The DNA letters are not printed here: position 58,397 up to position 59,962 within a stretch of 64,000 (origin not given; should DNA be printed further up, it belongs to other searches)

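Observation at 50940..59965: Duplicated LuxR regulator module sharing a ~200 bp divergent promoter repeat; one copy deleted and frameshifted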

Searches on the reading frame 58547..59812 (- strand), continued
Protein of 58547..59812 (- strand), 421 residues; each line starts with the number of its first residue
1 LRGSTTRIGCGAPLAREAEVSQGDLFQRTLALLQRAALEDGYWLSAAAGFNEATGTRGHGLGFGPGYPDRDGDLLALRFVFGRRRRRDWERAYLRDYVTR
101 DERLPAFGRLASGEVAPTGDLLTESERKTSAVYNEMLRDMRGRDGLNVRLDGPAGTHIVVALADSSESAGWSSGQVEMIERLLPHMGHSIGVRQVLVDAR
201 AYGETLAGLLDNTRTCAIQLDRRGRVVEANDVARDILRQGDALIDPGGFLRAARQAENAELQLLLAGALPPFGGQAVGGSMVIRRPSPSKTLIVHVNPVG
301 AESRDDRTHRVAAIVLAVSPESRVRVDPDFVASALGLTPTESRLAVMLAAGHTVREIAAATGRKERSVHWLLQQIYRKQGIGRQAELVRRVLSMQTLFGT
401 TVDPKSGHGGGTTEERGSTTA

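Call 21: search_protein_families(library=pfam, proteins=[L068:2156-4525:-, L068:4655-5926:-, L068:6182-6907:+, L068:6904-7338:+, L068:7350-9125:-, L068:9092-10144:+, L005:32-1162:-, L005:1258-2532:-, L005:2940-4373:-, L005:4469-5917:-], max_evalue=0.001)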
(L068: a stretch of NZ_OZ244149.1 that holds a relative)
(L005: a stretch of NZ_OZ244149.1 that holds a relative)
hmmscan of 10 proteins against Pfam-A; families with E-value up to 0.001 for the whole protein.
L068:2156-4525:- (789 aa): 9 families
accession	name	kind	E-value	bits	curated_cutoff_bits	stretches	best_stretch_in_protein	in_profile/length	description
PF13620.12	CarboxypepD_reg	-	2.1e-21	76.5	32.3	2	54-135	5-79/82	Carboxypeptidase regulatory-like domain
PF17210.9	SdrD_B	-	1.1e-12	48.5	29.7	1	57-107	19-67/112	SdrD B-like domain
PF13715.12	CarbopepD_reg_2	-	7.5e-07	29.5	32.2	0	53-106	3-52/88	CarboxypepD_reg-like domain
PF17802.7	SpaA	-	8.1e-06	26.3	23.1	0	58-103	12-57/91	Prealbumin-like fold domain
PF14686.12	fn3_3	-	1.1e-05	25.5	24.4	0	79-109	26-56/75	Polysaccharide lyase family 4, domain II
PF10670.15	DUF4198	-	0.00011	22.8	34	0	53-105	151-206/209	Domain of unknown function (DUF4198)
PF24421.1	Ig_J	-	0.00012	22.6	29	0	181-217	61-97/104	Tip attachment protein J, Ig-like domain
PF20598.4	DUF6795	-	0.00064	20.4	27.4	0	51-95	1-46/103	Domain of unknown function (DUF6795)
PF23193.1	NOMO_3rd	-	0.0007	20.1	27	0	164-201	45-83/120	NOMO third transthyretin-like domain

L068:4655-5926:- (423 aa): 0 families

L068:6182-6907:+ (241 aa): 0 families

L068:6904-7338:+ (144 aa): 0 families

L068:7350-9125:- (591 aa): 1 family
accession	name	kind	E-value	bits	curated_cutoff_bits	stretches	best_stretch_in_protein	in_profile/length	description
PF03781.23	FGE-sulfatase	-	1.6e-53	182.4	23.3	1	355-588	2-255/255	Sulfatase-modifying factor enzyme 1-like domain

L068:9092-10144:+ (350 aa): 5 families
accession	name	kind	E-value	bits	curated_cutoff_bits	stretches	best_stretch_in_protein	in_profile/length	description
PF01695.23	IstB_IS21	-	4.8e-79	265.6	24.1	1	91-324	2-235/238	IstB-like ATP binding protein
PF13481.12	AAA_25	-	4.3e-06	26.9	27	1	155-214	9-65/195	AAA domain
PF00004.35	AAA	-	2.3e-05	25.3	21.2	1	184-258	1-73/131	ATPase family associated with various cellular activities (AAA)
PF20720.3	nSTAND3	-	3.3e-05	24.1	27.2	1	177-215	13-51/155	Novel STAND NTPase 3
PF00308.24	Bac_DnaA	-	8e-05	23.3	23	1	184-282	37-138/162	Bacterial DnaA ATPAse domain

L005:32-1162:- (376 aa): 0 families

L005:1258-2532:- (424 aa): 1 family
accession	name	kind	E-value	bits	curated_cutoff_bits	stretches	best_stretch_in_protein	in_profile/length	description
PF00078.32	RVT_1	-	3.2e-15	56.8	29.6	1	72-284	8-204/205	Reverse transcriptase (RNA-dependent DNA polymerase)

L005:2940-4373:- (477 aa): 1 family
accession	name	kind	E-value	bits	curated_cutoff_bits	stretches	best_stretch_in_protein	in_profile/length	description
PF03781.23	FGE-sulfatase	-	1.2e-47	163.2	23.3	1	226-434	2-225/255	Sulfatase-modifying factor enzyme 1-like domain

L005:4469-5917:- (482 aa): 1 family
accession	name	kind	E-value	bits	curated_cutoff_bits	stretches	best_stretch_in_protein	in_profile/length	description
PF03781.23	FGE-sulfatase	-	7.5e-54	183.5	23.3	1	244-479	2-255/255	Sulfatase-modifying factor enzyme 1-like domain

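Call 30: find_encoding_contigs(protein=P0009, flank=6000, max_places=3)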
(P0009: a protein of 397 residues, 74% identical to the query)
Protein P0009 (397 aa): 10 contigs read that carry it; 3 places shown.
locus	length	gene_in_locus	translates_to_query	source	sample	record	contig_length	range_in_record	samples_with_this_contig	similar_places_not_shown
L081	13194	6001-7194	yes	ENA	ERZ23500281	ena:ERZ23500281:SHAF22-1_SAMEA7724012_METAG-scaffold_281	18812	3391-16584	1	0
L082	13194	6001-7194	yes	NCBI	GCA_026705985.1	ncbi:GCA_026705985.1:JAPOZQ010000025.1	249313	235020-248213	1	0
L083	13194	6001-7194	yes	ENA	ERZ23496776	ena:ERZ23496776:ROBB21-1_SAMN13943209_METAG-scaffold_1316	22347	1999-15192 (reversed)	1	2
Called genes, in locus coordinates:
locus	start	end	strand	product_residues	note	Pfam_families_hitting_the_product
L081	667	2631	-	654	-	PF02368:Big_2, PF22359:Big-like, PF26918:Ig_Eae (weak), PF02368:Big_2, PF22359:Big-like (weak), PF23598:LRR_14, PF23598:LRR_14, PF13855:LRR_8, +6 more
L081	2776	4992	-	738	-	PF02368:Big_2, PF26918:Ig_Eae (weak), PF00560:LRR_1 (faint), PF12799:LRR_4 (faint), PF13855:LRR_8 (faint), PF23598:LRR_14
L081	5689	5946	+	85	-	-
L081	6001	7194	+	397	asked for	PF00196:GerE (weak)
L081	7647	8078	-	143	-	PF08808:RES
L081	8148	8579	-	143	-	PF20432:Xre-like-HTH, PF09722:Xre_MbcA_ParS_C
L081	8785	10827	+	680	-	PF05719:GPP34, PF00067:p450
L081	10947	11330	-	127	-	-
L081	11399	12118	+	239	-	-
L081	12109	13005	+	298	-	-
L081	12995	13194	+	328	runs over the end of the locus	-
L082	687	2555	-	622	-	PF02368:Big_2, PF22359:Big-like, PF26918:Ig_Eae (weak), PF02368:Big_2, PF22359:Big-like (weak), PF23598:LRR_14, PF23598:LRR_14, PF13855:LRR_8, +6 more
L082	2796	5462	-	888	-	-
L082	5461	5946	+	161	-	-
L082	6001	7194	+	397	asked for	PF00196:GerE (weak)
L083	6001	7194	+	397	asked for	PF00196:GerE (weak)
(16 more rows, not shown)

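Call 31: find_encoding_contigs(protein=P0007, flank=6000, max_places=3)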
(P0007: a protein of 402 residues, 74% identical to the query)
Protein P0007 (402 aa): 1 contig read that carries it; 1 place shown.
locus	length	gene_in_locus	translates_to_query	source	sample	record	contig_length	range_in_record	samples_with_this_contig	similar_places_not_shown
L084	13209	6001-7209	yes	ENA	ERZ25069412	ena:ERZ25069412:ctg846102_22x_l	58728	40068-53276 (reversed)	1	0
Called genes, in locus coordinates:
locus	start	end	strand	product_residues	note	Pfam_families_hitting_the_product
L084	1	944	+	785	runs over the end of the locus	PF00939:Na_sulph_symp, PF03600:CitMHS, PF02080:TrkA_C, PF00939:Na_sulph_symp, PF03600:CitMHS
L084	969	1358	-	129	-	PF01850:PIN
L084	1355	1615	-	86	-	-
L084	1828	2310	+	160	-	-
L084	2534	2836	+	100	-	-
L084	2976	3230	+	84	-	-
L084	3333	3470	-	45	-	-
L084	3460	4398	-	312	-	-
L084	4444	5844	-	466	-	-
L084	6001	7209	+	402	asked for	PF00196:GerE (weak)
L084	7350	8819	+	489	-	PF01979:Amidohydro_1, PF12890:DHOase (weak), PF07969:Amidohydro_3 (weak)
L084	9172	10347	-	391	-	-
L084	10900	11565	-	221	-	-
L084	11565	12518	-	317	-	-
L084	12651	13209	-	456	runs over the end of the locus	PF05872:HerA_C (faint)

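Call 32: find_encoding_contigs(protein=P0010, flank=6000, max_places=3)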
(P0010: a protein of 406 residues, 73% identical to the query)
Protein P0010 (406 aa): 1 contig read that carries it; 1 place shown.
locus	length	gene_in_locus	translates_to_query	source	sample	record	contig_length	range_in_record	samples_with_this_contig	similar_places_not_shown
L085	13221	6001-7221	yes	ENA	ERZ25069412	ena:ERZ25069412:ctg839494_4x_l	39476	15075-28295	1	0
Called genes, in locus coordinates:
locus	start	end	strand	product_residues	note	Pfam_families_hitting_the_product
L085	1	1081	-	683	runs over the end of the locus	-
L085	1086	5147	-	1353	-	PF00560:LRR_1 (faint), PF12799:LRR_4 (faint), PF13855:LRR_8, PF25019:LRR_R13L1-DRL21 (faint), PF23598:LRR_14, PF13855:LRR_8, PF23598:LRR_14, PF13855:LRR_8 (weak), +1 more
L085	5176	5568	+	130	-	PF01527:HTH_Tnp_1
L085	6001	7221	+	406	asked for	PF00196:GerE (weak)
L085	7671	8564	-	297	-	PF02899:Phage_int_SAM_1 (faint), PF00589:Phage_integrase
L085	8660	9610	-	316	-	PF00589:Phage_integrase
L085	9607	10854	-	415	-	PF02899:Phage_int_SAM_1, PF00589:Phage_integrase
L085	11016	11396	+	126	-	-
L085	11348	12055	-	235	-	PF22483:Mu-transpos_C_2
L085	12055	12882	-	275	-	PF08281:Sigma70_r4_2 (faint), PF00665:rve (weak)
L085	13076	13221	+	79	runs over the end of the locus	-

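Call 43: search_solved_structures(query=A5, max_evalue=1)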
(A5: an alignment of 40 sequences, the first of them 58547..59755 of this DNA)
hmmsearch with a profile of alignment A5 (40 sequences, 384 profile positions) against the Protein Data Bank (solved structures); distinct sequences matched with E-value up to 1: 49.
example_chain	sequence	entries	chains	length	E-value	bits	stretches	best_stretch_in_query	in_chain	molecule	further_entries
7dwm_A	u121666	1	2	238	0.00021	23.4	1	314-373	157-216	Transcriptional regulator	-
4ldz_A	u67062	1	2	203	0.00032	22.8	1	310-369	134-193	Transcriptional regulatory protein DesR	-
7ve4_A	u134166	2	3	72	0.00056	22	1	318-366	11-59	DNA-binding response regulator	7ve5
1fse_A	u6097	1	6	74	0.00076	21.6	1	318-376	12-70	GERE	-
4wt0_B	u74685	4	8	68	0.00094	21.3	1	317-364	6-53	Response regulator receiver domain protein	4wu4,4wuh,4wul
2rnj_A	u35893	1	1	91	0.001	21.2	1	318-366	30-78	Response regulator protein vraR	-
4wsz_A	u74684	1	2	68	0.0012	21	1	317-363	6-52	Response regulator receiver domain protein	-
7x1k_A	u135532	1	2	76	0.0022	20.1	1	318-367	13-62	Chemotaxis protein CheY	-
8a5r_AAA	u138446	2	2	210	0.0022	20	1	317-371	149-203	Light-activated DNA-binding protein EL222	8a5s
2krf_A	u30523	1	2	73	0.0024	19.9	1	318-369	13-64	Transcriptional regulatory protein comA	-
1p4w_A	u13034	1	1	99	0.0035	19.4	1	318-377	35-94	rcsB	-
3p7n_A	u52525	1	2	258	0.0037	19.3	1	317-371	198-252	Sensor histidine kinase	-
8u3b_G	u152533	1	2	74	0.0037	19.3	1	317-367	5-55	Nitrate/nitrite response regulator protein NarL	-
3kln_A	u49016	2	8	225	0.0038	19.3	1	316-361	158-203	Transcriptional regulator, LuxR family | Transcriptional regulator VpsT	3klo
4gvp_A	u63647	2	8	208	0.004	19.2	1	318-365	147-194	Response regulator protein vraR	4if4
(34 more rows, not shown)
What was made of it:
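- On LuxR/GerE-type HTH transcription factors (Pfam PF00196): The family profile hits GerE, NarL, DesR and VraR HTH domains in the PDB (call 43).
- Stand-alone GerE is a known functional form (established knowledge; PDB 1fse hit in call 43).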

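Call 52: predict_structure(alignment_id=A5)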
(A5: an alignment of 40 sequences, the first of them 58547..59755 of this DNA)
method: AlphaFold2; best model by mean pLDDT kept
length: 402 residues; sequences in the alignment: 40
mean_pLDDT: 81.0   pTM: 0.69
mean pLDDT of the five models: 81.0, 80.7, 79.8, 77.3, 71.3
residues with pLDDT >= 90: 167; 70-90: 162; 50-70: 39; < 50: 34
segments of 3 or more residues with pLDDT < 50: 49-53, 377-402
pLDDT, mean of each block of 10 residues (from residue 1): 86 86 89 96 70 65 93 88 87 93 94 93 94 79 95 96 89 78 79 82 92 86 93 94 91 75 75 85 59 87 61 88 85 69 87 93 78 59 31 31 30
secondary structure, 60 per line:
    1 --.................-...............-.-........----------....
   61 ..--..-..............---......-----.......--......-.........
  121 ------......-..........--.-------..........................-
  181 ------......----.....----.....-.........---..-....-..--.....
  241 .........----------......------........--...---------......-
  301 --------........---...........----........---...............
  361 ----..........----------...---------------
elements in order: H3-19 H21-35 E39-46 E57-62 H68-81 H85-90 E96-98 H99-102 H105-110 H112-120 E127-132 E137-143 H154-179 H187-192 E197-201 E206-210 H212-220 H236-249 E260-265 E272-279 E294-299 H309-316 H320-330 H335-342 H346-360 H365-374
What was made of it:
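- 58547..59755 (-): Intact LuxR/GerE-type regulator, 402 aa, GTG start at 59755-59753. It has two PAS/GAF-like sensor domains (residues ~1-150 and ~185-300) plus a C-terminal HTH (~309-374). AF2 model, mean pLDDT 81 (call 52).
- On LuxR/GerE-type HTH transcription factors (Pfam PF00196): The AF2 model shows helices 309-374 (call 52).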

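Call 55: fold_search(model_id=the predicted structure, library=pdb)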
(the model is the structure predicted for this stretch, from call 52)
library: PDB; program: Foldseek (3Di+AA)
matches with E <= 10: 602; with E <= 0.001: 38
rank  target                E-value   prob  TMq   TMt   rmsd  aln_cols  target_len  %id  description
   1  4gw9_D                1.5e-05  1.00  0.23  0.16  21.2       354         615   12  Structure of a bacteriophytochrome and light-stimulated protomer swapping with a gene repressor (released 2012-09-26)
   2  6ndp_A                4.6e-05  1.00  0.28  0.21  16.8       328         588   12  Crystal structure of the dark-adapted full-length bacteriophytochrome XccBphP mutant L193Q from Xanthomonas campestris (released 2019-12-18)
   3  6cbq_A                6.3e-05  1.00  0.29  0.45  12.7       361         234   12  Crystal structure of QscR bound to agonist S3 (released 2018-02-28)
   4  6ndp_B                6.7e-05  1.00  0.28  0.20  16.8       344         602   12  Crystal structure of the dark-adapted full-length bacteriophytochrome XccBphP mutant L193Q from Xanthomonas campestris (released 2019-12-18)
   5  7r3e_A                7.0e-05  1.00  0.29  0.22  13.0       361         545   12  Fusion construct of PqsE and RhlR in complex with the synthetic antagonist mBTL (released 2022-12-14)
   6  7dwm_A                7.0e-05  1.00  0.17  0.30  16.3       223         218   17  Crystal structure of the phage VqmA-DPO complex (released 2021-05-05)
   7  7dwm_B                9.1e-05  1.00  0.19  0.32  17.4       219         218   17  Crystal structure of the phage VqmA-DPO complex (released 2021-05-05)
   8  6ide_A                1.1e-04  1.00  0.17  0.28  13.1       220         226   17  Crystal structure of the Vibrio cholera VqmA-Ligand-DNA complex provides molecular mechanisms for drug design (released 2019-01-16)
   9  7r3j_D                1.1e-04  1.00  0.29  0.45  12.4       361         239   12  Nativ complex of PqsE and RhlR with the synthetic antagonist mBTL (released 2022-12-14)
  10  7r3h_C                1.1e-04  1.00  0.30  0.48  13.1       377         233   11  PROSS optimitzed variant of RhlR (75 mutations) in complex with native autoinducer C4-HSL (released 2022-12-14)
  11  6pl0_B                1.3e-04  1.00  0.27  0.19  17.8       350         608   12  Crystal structure of the dark-adapted full-length bacteriophytochrome XccBphP from Xanthomonas campestris in the Pr st (released 2020-12-30)
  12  8dq0_C                1.5e-04  1.00  0.27  0.41  12.9       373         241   13  Quorum-sensing receptor RhlR bound to PqsE (released 2022-12-07)
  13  4gw9_A                1.9e-04  0.99  0.23  0.16  19.9       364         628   14  Structure of a bacteriophytochrome and light-stimulated protomer swapping with a gene repressor (released 2012-09-26)
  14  7r3e_B                2.3e-04  1.00  0.29  0.22  13.1       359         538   12  Fusion construct of PqsE and RhlR in complex with the synthetic antagonist mBTL (released 2022-12-14)
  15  6ide_B                2.9e-04  1.00  0.17  0.28  13.0       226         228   17  Crystal structure of the Vibrio cholera VqmA-Ligand-DNA complex provides molecular mechanisms for drug design (released 2019-01-16)
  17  8a5r                  3.0e-04  1.00  0.18  0.31  12.0       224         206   15  Crystal structure of light-activated DNA-binding protein EL222 from Erythrobacter litoralis crystallized and measured in (released 2023-07-05)
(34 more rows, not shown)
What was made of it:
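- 58547..59755 (-): Foldseek hits to VqmA, EL222 and AHL-LuxR ligand-binding domains (call 55).
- Closest known: PAS-HTH one-component regulators of the LuxR/GerE class. Same: Foldseek E ~1e-4 to 7dwm/6ide/8a5r and a profile hit to 7dwm at E 2e-4 (calls 43, 55).
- Closest known: AHL-dependent LuxR-type quorum-sensing receptors and LuxR solos. Same: The N-terminal module has a fold resembling the autoinducer-binding domain (TM 0.6 to the CviR, LasR and CepR2 ligand-binding domains, call 55).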

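Call 63: search_protein_families(library=ncbifam, proteins=[window:58547-59755:-], max_evalue=0.001)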
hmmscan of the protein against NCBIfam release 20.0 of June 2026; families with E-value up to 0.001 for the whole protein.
window:58547-59755:- (402 aa): 0 families

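Call 69: find_encoding_contigs(protein=window:58550-59755:-, flank=10000, max_places=6)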
Protein seq(402 aa) (402 aa): no gene with exactly this product is on record in the collection.

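Call 70: find_encoding_contigs(protein=P0001, flank=5000, max_places=4)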
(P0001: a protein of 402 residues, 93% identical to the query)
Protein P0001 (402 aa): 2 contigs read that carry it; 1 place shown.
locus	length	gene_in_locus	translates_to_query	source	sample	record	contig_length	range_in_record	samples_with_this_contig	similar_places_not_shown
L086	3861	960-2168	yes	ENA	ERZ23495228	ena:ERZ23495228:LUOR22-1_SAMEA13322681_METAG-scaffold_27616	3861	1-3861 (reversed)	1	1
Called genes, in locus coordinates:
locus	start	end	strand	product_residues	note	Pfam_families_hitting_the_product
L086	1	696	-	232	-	?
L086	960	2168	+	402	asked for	-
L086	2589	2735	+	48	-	-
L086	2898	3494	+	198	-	-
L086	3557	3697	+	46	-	-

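Call 71: find_encoding_contigs(protein=P0003, flank=8000, max_places=4)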
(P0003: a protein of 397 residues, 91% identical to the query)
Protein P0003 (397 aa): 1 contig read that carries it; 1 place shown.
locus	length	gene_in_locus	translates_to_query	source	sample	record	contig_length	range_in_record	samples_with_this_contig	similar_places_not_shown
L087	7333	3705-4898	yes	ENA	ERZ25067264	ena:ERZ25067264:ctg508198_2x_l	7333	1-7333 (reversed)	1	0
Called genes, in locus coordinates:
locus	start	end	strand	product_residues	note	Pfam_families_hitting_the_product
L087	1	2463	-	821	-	?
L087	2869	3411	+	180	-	-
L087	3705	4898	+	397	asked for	PF00196:GerE (weak)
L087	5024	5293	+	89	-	PF01695:IstB_IS21 (weak)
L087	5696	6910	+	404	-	PF04389:Peptidase_M28 (weak), PF05343:Peptidase_M42 (faint), PF01546:Peptidase_M20, PF07687:M20_dimer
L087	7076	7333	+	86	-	?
